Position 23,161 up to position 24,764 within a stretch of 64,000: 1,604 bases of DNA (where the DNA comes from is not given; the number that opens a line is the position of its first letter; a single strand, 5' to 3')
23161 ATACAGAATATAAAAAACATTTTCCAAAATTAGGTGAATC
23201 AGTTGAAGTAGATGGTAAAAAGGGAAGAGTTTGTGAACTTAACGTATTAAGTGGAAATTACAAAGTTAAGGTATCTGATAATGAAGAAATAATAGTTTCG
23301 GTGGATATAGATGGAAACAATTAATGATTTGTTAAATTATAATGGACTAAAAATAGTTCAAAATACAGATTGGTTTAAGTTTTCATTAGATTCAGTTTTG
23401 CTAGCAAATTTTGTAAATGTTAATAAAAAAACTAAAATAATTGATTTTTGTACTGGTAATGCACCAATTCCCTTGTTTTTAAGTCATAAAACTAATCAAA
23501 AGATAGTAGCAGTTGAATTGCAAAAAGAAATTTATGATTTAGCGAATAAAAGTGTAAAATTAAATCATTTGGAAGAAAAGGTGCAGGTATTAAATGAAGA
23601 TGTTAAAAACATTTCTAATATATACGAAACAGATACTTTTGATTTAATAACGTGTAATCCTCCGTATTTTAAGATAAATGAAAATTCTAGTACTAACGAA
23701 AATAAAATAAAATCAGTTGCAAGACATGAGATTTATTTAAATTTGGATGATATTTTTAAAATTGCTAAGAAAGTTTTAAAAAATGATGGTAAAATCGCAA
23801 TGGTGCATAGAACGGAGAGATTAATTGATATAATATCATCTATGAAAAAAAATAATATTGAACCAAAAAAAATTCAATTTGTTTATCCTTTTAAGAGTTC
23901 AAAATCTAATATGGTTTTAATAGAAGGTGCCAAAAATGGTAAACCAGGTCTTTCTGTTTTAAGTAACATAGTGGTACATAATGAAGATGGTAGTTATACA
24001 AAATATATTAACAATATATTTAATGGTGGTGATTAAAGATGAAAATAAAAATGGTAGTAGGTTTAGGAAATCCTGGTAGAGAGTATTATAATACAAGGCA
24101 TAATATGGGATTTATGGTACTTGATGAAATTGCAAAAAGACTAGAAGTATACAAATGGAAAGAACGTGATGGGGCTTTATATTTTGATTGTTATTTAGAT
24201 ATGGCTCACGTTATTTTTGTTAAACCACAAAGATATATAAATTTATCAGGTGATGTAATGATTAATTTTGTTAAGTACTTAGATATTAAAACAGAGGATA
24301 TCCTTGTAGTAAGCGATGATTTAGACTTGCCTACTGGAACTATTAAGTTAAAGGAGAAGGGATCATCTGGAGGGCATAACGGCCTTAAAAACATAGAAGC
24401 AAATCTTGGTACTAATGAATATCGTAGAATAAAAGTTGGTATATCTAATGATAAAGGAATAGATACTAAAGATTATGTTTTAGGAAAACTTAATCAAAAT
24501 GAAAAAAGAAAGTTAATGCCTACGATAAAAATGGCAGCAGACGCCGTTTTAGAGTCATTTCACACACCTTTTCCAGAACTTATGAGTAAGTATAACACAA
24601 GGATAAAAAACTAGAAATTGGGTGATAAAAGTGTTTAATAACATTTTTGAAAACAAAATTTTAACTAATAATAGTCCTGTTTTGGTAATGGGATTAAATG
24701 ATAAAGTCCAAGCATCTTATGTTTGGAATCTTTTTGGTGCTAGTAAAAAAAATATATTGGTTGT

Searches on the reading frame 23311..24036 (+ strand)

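Call 14: search_protein_families(library=pfam, proteins=[window:23311-24036:+], max_evalue=0.00001)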
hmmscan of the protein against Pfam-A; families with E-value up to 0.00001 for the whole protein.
window:23311-24036:+ (241 aa): 4 families
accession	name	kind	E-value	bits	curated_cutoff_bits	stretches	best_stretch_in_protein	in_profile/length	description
PF05175.20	MTS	-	4.5e-11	43.1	23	1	28-168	20-142/170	Methyltransferase small domain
PF13847.12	Methyltransf_31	-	2.8e-07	30.7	27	1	38-181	2-128/145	Methyltransferase domain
PF02475.24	TRM5-TYW2_MTfase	-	1.2e-06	29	28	1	37-105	34-103/164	TRM5/TYW2 methyltransferase domain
PF05971.18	Methyltransf_10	-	1.3e-06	28.5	23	1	28-140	91-209/299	RNA methyltransferase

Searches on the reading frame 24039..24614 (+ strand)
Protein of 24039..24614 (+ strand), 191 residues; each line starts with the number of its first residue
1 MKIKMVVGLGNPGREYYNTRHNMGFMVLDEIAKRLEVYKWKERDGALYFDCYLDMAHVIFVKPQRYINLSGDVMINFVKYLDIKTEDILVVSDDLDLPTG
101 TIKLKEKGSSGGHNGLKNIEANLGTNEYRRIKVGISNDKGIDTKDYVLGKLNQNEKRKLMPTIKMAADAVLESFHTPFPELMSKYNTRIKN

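Call 14: search_protein_families(library=pfam, proteins=[window:24039-24614:+], max_evalue=0.00001)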
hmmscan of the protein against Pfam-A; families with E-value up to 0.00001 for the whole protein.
window:24039-24614:+ (191 aa): 1 family
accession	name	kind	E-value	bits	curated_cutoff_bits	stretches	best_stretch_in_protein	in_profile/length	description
PF01195.25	Pept_tRNA_hydro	-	7.9e-59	199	27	1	5-186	1-183/183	Peptidyl-tRNA hydrolase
